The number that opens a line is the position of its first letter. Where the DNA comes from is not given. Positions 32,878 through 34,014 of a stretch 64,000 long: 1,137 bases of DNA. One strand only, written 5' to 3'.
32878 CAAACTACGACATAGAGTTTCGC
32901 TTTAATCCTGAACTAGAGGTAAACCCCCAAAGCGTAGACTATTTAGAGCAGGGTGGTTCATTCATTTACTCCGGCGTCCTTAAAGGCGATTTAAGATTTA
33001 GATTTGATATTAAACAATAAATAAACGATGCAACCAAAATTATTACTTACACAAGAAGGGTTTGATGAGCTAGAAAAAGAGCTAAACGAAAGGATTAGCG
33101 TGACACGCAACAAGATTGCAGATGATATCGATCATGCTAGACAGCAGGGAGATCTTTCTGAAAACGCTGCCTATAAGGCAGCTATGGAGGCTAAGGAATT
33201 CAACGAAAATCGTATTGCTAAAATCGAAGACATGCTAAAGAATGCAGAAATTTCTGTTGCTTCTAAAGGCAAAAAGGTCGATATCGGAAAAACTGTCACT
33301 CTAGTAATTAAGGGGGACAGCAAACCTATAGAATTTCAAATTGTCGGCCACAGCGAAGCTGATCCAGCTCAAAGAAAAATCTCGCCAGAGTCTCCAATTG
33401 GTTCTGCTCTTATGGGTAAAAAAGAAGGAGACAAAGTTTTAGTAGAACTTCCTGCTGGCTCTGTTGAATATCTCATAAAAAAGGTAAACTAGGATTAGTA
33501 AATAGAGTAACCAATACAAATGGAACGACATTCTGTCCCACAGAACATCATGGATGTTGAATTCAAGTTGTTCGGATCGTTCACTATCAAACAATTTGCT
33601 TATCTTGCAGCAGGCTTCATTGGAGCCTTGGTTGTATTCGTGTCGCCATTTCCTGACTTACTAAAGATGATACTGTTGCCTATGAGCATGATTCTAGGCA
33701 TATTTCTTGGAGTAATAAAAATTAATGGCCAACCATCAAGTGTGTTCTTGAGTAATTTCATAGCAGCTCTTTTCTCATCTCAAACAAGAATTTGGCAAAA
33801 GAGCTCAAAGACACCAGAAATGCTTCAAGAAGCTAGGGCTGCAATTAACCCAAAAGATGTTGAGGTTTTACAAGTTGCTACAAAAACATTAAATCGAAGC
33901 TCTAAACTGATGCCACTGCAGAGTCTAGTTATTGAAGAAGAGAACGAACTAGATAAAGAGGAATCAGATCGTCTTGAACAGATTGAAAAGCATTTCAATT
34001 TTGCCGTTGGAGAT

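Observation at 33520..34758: VirB3/PrgI-like membrane hairpin fused to a Q/E/V low-complexity spacer and a carboxypeptidase-regulatory-like beta-sandwich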

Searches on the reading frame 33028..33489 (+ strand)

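Call 3: search_protein_families(library=pfam, proteins=[window:33028-33489:+], max_evalue=1)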
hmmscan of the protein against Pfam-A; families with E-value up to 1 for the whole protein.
window:33028-33489:+ (154 aa): 5 families
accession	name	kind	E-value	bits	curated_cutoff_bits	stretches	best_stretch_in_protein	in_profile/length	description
PF01272.25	GreA_GreB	-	4.9e-24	84.6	26.9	1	82-153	4-75/77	Transcription elongation factor, GreA/GreB, C-term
PF03449.20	GreA_GreB_N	-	1.1e-23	83.6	24.5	1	6-75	2-71/71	Transcription elongation factor, N-terminal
PF22797.1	SlpA_D2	-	0.027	15.5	24.5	1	47-98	31-85/102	SlpA domain II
PF16139.11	DUF4847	-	0.085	13.2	25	1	44-116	34-109/147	Domain of unknown function (DUF4847)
PF01765.24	RRF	-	0.1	12.9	29.7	1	18-74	104-160/164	Ribosome recycling factor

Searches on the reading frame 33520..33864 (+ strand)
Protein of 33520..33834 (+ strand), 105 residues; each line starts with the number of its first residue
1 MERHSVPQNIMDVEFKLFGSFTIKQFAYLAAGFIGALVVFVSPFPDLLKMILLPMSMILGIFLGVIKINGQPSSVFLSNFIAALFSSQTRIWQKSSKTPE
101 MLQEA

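Call 39: search_protein_representatives(protein=window:33520-33834:+)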
Query: 105 residues. Proteins with E-value up to 0.001 (for the whole library): 1783; up to 1e-10: 528; up to 1e-30: 16. The best 150 are listed.
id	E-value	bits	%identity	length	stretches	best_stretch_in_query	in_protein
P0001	3.5e-59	213.3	100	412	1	1-105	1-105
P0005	1.9e-44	166.1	73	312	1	1-104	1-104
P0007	2.6e-40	152.8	65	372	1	1-104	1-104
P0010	4.5e-36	139.2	63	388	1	1-104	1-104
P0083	1.7e-35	137.4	62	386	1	1-104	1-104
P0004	2.2e-35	137.0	63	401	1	1-105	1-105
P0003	8.4e-35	135.2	59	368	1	1-104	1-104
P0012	1.6e-34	134.2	61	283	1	1-104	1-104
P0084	6.5e-34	132.3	58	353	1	1-104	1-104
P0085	9.6e-33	128.6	58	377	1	1-104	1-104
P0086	4.5e-32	126.4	56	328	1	1-104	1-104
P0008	6.8e-32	125.8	55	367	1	1-104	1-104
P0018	2.6e-31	124.0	57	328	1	1-104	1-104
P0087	2.7e-31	123.9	56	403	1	1-104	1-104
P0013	3.3e-31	123.7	59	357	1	1-104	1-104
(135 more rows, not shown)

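Call 73: search_solved_structures(query=A3, max_evalue=10, show_alignments=3)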
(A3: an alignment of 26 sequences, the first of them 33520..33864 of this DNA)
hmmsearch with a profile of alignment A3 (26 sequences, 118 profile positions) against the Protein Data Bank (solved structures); distinct sequences matched with E-value up to 10: 1.
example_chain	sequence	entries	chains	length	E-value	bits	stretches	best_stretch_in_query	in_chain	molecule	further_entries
8phh_B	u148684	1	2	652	0.97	12.7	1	12-85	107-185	Capsid protein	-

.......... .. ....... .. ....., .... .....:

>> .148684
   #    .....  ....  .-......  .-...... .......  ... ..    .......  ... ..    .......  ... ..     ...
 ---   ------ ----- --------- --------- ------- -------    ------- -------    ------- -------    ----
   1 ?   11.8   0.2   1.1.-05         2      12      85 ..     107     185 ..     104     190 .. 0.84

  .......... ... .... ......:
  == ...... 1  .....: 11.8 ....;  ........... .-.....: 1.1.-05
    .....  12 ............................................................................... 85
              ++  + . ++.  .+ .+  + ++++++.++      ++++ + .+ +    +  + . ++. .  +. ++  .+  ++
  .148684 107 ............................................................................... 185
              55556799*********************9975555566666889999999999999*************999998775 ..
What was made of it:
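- Closest known: PrgI of Enterococcus pCF10 / VirB3. Different: It has no detectable sequence similarity to any solved VirB3 chain (call 73).
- The N-terminal profile found no solved VirB3 structure by sequence (call 73).
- Tried and rejected: A profile of 26 N-terminal regions against all PDB sequences found no VirB3 chain; the only hit was a capsid protein at E = 0.97 (call 73).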
